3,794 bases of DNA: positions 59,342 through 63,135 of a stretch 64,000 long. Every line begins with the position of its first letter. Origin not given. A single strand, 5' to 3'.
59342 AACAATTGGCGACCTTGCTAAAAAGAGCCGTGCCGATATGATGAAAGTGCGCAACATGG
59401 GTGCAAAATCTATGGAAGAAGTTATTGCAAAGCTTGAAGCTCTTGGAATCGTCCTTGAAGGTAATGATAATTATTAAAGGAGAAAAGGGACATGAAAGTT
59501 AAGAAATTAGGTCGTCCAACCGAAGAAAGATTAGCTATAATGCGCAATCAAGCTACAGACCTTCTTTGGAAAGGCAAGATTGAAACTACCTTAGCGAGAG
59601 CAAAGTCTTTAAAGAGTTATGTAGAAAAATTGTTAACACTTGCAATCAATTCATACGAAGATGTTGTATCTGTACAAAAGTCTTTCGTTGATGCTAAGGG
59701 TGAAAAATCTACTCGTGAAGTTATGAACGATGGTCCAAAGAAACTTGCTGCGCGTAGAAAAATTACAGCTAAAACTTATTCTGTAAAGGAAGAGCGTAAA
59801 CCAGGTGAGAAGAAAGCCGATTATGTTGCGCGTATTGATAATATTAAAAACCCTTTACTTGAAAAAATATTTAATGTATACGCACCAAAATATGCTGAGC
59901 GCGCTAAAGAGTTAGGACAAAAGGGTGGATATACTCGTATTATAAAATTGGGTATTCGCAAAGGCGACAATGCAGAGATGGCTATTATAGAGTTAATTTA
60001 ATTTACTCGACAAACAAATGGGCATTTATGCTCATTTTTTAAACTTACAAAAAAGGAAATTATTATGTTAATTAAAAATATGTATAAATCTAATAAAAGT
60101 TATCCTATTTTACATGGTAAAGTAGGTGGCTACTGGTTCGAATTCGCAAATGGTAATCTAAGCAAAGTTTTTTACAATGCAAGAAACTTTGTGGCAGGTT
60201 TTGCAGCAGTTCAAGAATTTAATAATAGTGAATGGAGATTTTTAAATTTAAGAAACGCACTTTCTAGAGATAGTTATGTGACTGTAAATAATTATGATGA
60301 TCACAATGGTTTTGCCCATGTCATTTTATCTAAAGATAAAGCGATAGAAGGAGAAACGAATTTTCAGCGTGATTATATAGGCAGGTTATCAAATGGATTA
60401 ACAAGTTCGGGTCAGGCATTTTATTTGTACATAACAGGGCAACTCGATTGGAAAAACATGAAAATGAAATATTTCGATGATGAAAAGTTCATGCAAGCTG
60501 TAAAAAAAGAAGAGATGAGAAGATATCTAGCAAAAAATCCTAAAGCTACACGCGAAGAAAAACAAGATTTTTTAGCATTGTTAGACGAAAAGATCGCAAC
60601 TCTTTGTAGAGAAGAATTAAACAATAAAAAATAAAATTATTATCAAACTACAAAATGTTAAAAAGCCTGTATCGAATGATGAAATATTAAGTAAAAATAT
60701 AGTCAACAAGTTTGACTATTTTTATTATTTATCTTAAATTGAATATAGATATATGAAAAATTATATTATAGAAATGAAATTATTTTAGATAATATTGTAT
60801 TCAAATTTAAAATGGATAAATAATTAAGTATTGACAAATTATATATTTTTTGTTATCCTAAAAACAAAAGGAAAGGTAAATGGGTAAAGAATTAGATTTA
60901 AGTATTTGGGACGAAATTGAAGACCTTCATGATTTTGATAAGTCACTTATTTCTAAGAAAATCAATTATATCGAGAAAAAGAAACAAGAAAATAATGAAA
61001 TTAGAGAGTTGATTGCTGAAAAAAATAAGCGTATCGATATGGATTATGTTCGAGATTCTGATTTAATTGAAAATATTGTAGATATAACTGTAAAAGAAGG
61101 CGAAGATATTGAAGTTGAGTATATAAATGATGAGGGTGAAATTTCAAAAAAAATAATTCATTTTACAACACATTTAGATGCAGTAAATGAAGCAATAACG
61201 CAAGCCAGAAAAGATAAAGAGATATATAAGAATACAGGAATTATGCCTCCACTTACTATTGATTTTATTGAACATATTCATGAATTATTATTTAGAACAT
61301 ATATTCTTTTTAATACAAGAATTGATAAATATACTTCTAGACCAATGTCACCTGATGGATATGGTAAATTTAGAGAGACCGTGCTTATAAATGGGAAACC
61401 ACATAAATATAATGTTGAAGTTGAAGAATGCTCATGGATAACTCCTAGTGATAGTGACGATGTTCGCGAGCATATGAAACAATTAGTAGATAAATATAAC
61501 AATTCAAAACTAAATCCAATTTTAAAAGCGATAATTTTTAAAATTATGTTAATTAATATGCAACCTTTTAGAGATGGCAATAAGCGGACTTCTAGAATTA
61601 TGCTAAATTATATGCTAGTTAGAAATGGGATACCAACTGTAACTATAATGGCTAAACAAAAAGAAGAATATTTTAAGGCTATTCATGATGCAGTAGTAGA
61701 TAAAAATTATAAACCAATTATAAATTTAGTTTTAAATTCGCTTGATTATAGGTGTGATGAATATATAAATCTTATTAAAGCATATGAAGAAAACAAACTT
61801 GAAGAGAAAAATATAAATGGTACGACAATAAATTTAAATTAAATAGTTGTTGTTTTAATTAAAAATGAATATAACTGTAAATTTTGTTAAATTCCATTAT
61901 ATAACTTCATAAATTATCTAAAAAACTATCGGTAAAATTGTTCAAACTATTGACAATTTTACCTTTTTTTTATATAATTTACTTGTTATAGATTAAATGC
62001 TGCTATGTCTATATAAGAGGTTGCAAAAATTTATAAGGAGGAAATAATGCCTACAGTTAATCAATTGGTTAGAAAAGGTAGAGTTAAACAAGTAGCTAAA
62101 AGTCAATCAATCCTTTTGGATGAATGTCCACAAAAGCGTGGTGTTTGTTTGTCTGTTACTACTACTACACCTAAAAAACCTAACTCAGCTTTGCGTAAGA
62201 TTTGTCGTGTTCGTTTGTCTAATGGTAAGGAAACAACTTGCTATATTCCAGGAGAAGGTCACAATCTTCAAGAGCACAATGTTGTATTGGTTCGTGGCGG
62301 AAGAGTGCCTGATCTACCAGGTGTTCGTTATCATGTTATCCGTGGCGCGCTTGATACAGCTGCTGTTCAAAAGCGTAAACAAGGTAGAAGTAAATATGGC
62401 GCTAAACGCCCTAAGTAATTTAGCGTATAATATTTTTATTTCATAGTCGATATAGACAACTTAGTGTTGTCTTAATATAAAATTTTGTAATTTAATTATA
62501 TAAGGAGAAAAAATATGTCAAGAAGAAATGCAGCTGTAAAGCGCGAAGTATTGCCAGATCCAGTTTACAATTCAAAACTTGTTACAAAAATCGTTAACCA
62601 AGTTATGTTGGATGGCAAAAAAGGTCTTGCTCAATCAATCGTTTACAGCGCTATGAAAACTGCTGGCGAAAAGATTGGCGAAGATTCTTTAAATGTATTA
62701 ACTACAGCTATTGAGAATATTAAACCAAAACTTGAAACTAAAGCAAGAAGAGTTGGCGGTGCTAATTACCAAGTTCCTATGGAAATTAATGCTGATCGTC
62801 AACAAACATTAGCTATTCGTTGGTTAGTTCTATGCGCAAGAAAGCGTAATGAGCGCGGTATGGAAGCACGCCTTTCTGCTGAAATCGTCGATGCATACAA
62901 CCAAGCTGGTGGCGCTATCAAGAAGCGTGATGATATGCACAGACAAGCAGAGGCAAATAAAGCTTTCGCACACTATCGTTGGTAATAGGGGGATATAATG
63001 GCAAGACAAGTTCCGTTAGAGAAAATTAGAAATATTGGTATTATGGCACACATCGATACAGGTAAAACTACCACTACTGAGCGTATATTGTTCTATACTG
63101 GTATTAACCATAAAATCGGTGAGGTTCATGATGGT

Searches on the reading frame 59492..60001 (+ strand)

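Call 37: search_protein_families(library=pfam, proteins=[window:59492-60001:+], max_evalue=0.001)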
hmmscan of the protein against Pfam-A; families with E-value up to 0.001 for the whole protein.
window:59492-60001:+ (169 aa): 1 family
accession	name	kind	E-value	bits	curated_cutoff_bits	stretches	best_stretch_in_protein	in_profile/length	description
PF01196.24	Ribosomal_L17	-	3.8e-25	89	27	1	16-169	1-97/97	Ribosomal protein L17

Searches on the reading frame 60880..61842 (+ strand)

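Call 37: search_protein_families(library=pfam, proteins=[window:60880-61842:+], max_evalue=0.001)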
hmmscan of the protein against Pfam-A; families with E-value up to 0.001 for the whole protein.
window:60880-61842:+ (320 aa): 1 family
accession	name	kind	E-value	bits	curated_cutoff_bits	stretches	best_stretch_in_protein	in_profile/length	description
PF02661.23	Fic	-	2.8e-13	51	24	1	125-246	2-93/93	Fic/DOC family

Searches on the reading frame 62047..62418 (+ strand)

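Call 37: search_protein_families(library=pfam, proteins=[window:62047-62418:+], max_evalue=0.001)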
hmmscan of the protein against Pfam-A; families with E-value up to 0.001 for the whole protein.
window:62047-62418:+ (123 aa): 1 family
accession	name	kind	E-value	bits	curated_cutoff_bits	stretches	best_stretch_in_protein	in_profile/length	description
PF00164.32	Ribosom_S12_S23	-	4.2e-38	129.9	22.3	1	18-123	2-109/110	Ribosomal protein S12/S23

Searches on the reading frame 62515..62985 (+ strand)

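Call 37: search_protein_families(library=pfam, proteins=[window:62515-62985:+], max_evalue=0.001)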
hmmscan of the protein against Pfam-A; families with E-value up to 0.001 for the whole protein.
window:62515-62985:+ (156 aa): 1 family
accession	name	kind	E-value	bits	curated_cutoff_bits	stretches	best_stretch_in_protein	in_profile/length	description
PF00177.27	Ribosomal_S7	-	4.7e-60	201.9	24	1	2-149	1-148/148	Ribosomal protein S7p/S5e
